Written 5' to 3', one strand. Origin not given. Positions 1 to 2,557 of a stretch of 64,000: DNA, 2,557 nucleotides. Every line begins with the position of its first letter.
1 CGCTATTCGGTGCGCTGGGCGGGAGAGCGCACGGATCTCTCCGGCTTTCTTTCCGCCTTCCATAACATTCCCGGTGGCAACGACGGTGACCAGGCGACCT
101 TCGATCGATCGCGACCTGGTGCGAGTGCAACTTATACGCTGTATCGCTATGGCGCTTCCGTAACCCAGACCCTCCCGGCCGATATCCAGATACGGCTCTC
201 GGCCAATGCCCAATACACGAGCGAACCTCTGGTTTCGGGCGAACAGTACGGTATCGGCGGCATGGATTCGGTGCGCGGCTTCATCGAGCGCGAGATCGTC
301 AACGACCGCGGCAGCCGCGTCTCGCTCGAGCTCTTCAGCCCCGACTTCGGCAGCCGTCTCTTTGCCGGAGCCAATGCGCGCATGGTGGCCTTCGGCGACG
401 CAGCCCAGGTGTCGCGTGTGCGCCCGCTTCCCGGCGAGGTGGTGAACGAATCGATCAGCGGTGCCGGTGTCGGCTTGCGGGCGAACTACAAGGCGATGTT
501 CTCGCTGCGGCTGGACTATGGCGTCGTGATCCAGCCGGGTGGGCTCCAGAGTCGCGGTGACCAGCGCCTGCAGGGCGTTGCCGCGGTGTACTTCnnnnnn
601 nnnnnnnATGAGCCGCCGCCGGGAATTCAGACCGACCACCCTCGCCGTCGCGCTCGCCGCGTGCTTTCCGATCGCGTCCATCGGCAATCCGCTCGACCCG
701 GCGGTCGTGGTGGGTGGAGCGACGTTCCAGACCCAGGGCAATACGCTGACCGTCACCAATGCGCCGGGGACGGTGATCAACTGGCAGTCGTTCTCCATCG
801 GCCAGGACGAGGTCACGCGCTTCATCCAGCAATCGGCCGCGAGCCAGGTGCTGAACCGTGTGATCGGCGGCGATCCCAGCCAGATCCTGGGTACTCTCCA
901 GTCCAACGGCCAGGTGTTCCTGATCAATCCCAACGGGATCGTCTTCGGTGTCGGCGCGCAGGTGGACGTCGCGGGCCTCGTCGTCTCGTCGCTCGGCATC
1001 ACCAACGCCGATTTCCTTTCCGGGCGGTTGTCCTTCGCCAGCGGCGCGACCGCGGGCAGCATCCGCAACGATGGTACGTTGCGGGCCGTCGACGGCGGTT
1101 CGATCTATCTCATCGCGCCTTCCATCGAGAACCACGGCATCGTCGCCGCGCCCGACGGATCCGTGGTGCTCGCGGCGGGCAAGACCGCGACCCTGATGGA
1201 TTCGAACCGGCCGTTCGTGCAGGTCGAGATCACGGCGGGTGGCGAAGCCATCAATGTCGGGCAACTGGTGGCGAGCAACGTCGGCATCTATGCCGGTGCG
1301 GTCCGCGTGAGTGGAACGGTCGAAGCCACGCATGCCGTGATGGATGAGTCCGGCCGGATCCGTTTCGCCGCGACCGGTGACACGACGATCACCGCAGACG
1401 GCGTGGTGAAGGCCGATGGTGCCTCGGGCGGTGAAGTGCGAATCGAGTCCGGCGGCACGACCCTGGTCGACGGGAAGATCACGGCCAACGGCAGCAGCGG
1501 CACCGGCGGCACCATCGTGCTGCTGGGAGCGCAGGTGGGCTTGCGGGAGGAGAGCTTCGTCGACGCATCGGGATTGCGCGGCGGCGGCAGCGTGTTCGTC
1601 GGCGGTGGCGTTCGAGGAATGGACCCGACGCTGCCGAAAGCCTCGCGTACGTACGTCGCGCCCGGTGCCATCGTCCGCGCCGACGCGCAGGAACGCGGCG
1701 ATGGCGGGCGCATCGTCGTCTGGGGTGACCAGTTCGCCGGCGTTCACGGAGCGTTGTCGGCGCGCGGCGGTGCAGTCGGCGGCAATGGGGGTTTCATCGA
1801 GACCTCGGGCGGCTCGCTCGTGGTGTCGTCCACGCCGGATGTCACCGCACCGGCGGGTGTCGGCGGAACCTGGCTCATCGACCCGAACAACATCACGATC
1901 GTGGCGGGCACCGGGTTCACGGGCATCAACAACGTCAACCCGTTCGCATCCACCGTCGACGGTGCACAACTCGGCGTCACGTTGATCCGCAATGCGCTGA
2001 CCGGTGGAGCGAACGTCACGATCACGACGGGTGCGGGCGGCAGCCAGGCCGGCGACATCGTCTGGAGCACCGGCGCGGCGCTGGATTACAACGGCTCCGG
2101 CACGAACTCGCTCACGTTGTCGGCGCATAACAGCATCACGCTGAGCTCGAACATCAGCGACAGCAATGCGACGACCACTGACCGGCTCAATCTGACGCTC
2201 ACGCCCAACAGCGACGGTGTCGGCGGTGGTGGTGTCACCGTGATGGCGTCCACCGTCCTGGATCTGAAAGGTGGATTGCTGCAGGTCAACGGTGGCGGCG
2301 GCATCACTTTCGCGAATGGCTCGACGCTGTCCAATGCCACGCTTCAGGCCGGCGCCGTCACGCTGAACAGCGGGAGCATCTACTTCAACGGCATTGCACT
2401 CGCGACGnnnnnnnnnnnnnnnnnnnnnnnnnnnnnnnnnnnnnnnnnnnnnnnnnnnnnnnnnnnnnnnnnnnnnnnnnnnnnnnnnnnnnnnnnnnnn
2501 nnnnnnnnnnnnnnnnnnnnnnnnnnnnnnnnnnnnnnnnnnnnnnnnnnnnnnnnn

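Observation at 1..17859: Three-gene two-partner-secretion locus: tpsB, a 5,301-aa tpsA, and a translationally coupled tandem-FecR gene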

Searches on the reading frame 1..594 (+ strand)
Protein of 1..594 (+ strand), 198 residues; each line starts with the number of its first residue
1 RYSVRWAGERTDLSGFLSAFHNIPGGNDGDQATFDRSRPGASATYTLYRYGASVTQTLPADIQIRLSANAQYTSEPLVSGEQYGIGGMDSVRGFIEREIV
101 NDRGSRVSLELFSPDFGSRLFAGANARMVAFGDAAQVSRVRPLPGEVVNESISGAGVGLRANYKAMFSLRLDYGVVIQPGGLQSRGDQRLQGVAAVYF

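Call 7: search_protein_families(library=pfam, proteins=[window:1-594:+], max_evalue=0.01)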
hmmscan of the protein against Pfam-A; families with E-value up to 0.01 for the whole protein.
window:1-594:+ (198 aa): 2 families
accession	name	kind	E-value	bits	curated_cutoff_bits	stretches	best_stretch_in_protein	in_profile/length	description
PF03865.19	ShlB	-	4.5e-14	53.1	22.7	1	37-160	193-310/311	Haemolysin secretion/activation protein ShlB/FhaC/HecB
PF01103.29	Omp85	-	2e-09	37.9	24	1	65-177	177-306/325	Omp85 superfamily domain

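Call 60: find_homologous_proteins(query=window:1-594:+, max_evalue=1e-20)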
Query window:1-594:+ (198 aa): 3 proteins with E <= 1e-20 among 238 candidates.
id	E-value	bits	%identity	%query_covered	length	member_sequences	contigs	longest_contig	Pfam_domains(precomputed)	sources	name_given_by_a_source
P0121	1.3e-94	334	77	100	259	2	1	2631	PF03865.20,PF01103.30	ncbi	ncbi:MAG: ShlB/FhaC/HecB family hemolysin secretion/activation protein, partial [Betaproteobacteria 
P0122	2.4e-54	202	56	91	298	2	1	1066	PF03865.20,PF01103.30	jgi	jgi:hemolysin activation/secretion protein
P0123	4.0e-33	133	43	99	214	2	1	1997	PF03865.20,PF01103.30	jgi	jgi:hemolysin activation/secretion protein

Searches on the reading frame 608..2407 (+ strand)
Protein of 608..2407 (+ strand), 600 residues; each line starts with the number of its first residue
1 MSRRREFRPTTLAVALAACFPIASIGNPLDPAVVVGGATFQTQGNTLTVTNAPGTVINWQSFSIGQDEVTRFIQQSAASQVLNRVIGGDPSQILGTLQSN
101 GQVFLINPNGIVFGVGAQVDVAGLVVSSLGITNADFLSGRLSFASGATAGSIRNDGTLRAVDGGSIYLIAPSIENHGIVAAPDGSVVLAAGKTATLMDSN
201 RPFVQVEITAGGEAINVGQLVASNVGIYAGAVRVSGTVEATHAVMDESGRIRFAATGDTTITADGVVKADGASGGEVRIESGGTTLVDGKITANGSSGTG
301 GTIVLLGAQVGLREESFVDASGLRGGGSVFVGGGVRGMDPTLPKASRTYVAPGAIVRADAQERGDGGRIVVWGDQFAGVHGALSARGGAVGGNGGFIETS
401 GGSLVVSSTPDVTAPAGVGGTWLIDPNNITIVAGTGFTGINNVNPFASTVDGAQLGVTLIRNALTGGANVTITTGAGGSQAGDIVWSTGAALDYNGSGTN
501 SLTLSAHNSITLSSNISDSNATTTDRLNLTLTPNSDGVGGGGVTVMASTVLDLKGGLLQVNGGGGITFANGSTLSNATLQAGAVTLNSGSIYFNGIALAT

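Call 74: search_protein_families(library=ncbifam, proteins=[window:608-2407:+], max_evalue=0.01)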
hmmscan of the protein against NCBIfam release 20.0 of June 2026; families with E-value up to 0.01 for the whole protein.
window:608-2407:+ (600 aa): 1 family
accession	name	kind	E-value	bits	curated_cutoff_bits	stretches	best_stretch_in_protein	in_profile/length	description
TIGR01901.1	adhes_NPXG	domain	8e-24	83.4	29.1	1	57-130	2-77/79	filamentous hemagglutinin N-terminal domain-containing protein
